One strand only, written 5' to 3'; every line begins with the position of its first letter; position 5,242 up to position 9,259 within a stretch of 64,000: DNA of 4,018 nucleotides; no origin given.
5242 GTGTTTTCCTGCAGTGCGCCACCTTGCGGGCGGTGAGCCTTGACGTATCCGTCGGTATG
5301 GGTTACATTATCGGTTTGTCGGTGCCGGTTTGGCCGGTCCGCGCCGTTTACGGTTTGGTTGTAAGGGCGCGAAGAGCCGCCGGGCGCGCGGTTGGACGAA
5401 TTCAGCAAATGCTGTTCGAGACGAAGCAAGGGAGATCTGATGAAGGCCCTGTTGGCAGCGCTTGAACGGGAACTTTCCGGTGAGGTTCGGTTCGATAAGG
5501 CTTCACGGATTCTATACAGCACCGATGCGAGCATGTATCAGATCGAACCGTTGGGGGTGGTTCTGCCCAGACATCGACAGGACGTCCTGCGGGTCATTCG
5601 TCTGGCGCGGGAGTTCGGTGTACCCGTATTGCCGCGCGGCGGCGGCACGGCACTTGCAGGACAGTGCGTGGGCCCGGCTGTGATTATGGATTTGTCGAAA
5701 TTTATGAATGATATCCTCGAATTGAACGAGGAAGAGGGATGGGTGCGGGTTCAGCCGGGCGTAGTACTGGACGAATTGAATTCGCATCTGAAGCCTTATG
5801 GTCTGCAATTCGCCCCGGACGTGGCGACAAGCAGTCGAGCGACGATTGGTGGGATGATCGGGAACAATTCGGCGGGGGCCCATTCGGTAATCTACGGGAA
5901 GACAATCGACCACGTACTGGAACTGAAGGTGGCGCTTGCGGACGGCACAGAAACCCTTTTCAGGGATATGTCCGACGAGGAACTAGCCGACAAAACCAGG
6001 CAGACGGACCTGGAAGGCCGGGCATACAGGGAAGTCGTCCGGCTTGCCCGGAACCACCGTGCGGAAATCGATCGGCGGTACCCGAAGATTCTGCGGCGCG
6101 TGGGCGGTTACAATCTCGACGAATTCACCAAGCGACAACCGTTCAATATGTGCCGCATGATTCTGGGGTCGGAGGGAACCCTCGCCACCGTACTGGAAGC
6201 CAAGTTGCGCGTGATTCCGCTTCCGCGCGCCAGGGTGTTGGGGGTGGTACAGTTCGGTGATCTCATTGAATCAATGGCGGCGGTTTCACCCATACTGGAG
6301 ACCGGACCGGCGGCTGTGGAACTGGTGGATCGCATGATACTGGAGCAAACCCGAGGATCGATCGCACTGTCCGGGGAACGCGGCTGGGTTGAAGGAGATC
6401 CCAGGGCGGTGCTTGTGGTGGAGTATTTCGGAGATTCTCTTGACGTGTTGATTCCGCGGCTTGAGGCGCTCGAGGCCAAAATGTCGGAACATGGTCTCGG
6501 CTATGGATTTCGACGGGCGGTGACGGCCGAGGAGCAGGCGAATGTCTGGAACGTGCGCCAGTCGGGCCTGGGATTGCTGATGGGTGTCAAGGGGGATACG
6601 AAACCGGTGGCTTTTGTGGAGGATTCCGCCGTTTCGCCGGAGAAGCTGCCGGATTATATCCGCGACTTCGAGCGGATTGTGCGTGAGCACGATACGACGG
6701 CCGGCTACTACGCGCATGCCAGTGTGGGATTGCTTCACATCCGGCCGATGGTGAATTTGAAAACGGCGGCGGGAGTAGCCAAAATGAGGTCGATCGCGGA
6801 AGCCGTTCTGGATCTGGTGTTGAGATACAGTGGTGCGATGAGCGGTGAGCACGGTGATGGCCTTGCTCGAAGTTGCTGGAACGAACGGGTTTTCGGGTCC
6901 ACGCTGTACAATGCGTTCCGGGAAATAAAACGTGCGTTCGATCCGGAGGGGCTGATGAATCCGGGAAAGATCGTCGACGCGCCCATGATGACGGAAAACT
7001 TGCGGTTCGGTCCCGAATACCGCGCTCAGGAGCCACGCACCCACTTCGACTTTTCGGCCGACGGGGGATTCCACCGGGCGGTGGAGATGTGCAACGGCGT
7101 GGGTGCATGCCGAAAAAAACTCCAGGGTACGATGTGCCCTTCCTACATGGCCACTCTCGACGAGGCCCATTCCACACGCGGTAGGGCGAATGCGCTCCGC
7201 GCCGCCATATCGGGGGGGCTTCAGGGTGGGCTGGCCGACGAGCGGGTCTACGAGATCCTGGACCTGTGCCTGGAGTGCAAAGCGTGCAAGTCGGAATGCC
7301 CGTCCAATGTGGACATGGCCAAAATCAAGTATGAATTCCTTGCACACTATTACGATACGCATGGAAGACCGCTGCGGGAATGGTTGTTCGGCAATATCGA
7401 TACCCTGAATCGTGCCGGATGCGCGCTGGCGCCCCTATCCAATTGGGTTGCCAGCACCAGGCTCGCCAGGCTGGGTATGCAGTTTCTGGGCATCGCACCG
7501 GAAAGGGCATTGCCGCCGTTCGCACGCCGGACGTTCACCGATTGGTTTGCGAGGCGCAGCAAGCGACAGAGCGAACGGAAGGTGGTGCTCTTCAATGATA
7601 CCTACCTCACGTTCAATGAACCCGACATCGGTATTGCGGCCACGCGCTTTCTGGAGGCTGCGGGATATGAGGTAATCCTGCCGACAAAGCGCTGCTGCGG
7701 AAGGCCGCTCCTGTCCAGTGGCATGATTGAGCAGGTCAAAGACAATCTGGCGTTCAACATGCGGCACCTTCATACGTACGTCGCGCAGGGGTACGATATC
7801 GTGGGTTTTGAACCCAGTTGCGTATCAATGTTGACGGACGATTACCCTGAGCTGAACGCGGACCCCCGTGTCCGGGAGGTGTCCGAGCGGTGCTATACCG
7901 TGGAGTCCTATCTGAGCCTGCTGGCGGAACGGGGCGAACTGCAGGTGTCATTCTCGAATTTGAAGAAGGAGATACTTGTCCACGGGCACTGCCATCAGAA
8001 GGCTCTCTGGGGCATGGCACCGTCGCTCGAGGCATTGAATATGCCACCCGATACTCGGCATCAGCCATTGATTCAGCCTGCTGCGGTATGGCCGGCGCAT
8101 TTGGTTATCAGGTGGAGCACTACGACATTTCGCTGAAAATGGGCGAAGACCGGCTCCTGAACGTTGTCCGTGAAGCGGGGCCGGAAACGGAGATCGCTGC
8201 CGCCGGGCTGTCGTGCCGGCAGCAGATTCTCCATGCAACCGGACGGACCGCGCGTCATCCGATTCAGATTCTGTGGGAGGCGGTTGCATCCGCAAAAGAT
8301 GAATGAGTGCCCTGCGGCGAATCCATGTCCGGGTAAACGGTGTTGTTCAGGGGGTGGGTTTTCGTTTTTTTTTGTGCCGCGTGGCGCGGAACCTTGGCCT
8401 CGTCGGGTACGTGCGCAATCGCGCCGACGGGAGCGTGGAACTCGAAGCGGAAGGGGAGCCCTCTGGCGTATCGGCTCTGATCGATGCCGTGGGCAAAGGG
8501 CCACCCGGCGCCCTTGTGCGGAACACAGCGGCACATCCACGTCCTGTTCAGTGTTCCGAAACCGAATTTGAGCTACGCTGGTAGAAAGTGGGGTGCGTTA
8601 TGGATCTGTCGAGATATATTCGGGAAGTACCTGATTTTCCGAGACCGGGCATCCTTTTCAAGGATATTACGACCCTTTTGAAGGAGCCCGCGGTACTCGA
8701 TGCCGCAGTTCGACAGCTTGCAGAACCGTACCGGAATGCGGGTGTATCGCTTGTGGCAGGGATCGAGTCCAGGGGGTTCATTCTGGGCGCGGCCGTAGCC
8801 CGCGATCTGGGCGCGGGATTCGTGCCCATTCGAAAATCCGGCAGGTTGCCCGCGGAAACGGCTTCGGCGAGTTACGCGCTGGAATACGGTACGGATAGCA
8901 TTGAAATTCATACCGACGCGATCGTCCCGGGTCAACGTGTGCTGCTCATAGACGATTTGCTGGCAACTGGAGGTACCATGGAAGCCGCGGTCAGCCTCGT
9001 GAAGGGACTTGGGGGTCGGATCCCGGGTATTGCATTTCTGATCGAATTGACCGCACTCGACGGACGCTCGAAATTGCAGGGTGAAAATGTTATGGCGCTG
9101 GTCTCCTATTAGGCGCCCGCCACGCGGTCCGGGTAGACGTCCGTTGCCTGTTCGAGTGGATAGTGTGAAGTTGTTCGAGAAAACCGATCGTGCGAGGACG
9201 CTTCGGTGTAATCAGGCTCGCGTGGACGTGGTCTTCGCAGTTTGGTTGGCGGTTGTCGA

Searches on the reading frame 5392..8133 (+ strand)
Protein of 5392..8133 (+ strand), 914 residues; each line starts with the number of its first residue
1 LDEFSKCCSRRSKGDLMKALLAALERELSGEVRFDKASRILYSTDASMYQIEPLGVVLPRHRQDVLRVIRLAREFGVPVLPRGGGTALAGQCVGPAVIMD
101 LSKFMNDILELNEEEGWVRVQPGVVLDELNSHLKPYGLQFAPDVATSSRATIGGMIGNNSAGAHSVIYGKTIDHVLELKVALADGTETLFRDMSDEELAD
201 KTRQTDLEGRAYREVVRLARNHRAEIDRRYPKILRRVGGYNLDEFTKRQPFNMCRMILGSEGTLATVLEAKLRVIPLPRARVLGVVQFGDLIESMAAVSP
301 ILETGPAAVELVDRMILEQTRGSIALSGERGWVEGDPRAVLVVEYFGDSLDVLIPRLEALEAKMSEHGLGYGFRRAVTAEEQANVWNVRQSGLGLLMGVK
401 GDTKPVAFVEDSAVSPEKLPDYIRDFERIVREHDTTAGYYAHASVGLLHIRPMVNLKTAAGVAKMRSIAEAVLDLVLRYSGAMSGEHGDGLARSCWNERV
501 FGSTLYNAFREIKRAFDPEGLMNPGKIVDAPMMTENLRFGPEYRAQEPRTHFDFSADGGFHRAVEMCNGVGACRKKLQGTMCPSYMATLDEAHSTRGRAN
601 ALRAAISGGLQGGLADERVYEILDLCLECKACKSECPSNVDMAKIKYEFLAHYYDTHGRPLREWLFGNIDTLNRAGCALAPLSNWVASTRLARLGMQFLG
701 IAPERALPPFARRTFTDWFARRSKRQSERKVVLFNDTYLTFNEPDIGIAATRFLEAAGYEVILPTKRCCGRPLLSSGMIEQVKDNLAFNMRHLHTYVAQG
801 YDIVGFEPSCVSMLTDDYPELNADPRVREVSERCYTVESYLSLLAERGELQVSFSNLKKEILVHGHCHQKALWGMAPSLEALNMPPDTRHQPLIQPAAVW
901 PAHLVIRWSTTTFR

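Call 30: search_protein_families(library=pfam, max_evalue=0.000001, proteins=[window:5392-8133:+])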
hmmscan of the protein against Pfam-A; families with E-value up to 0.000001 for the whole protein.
window:5392-8133:+ (914 aa): 4 families
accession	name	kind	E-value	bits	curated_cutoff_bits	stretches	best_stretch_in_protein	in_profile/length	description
PF02913.24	FAD-oxidase_C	-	2.7e-50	171.9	21.2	1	277-527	1-248/248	FAD linked oxidases, C-terminal domain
PF01565.28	FAD_binding_4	-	1.7e-39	135.1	26.4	1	53-186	1-134/139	FAD binding domain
PF13183.11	Fer4_8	-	3.5e-09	37.5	27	1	564-640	2-68/68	4Fe-4S dicluster domain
PF13534.11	Fer4_17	-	2e-07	31.9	22.2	1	567-641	2-61/61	4Fe-4S dicluster domain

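Call 56: search_protein_families(library=ncbifam, max_evalue=0.00001, proteins=[window:5392-8133:+])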
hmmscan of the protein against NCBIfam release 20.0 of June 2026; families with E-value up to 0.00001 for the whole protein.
window:5392-8133:+ (914 aa): 11 families
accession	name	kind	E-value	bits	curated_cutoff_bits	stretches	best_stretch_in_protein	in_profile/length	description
NF049975.1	2HglutDHaseYdiJ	equivalog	5.7e-177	590.5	1350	2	16-603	14-615/1018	D-2-hydroxyglutarate dehydrogenase YdiJ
TIGR00387.1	glcD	equivalog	9.8e-65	219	567.9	2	246-526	142-413/413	glycolate oxidase subunit GlcD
NF008369.0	PRK11168.1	equivalog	3e-53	181.1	278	1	616-886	50-322/401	anaerobic glycerol-3-phosphate dehydrogenase subunit C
NF008408.0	PRK11230.1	equivalog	1.9e-43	148.7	897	2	19-187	20-191/499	glycolate oxidase subunit GlcD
TIGR03379.1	glycerol3P_GlpC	equivalog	1.7e-33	115.9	279.9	1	621-887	49-320/397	anaerobic glycerol-3-phosphate dehydrogenase subunit GlpC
NF045670.1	quin_L_LdhH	equivalog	5.5e-27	94.4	800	1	617-871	347-612/706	L-lactate dehydrogenase (quinone) large subunit LdhH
NF008434.0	PRK11274.1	equivalog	3.6e-13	49.2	333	1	580-867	33-311/409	glycolate oxidase subunit GlcF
NF008439.0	PRK11282.1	equivalog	1.8e-11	43.5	284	0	63-186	9-132/358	glycolate oxidase subunit GlcE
NF004898.0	PRK06259.1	equivalog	2.8e-10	39.4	385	1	618-834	180-364/488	fumarate reductase (CoM/CoB) subunit TfrB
NF053785.1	DcplphribOxDprE1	equivalog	5.3e-10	39.1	500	1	78-202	39-163/449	decaprenylphosphoryl-beta-D-ribose oxidase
TIGR01678.1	FAD_lactone_ox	subfamily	1.1e-07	31.2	396.8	1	42-189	4-148/438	sugar 1,4-lactone oxidase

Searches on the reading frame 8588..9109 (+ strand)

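Call 31: search_protein_families(library=pfam, max_evalue=0.000001, proteins=[window:8588-9109:+])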
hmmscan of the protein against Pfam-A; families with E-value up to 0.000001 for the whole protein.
window:8588-9109:+ (174 aa): 1 family
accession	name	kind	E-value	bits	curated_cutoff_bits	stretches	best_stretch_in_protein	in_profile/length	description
PF00156.33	Pribosyltran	-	1.9e-15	57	26.3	1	28-152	3-124/158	Phosphoribosyl transferase domain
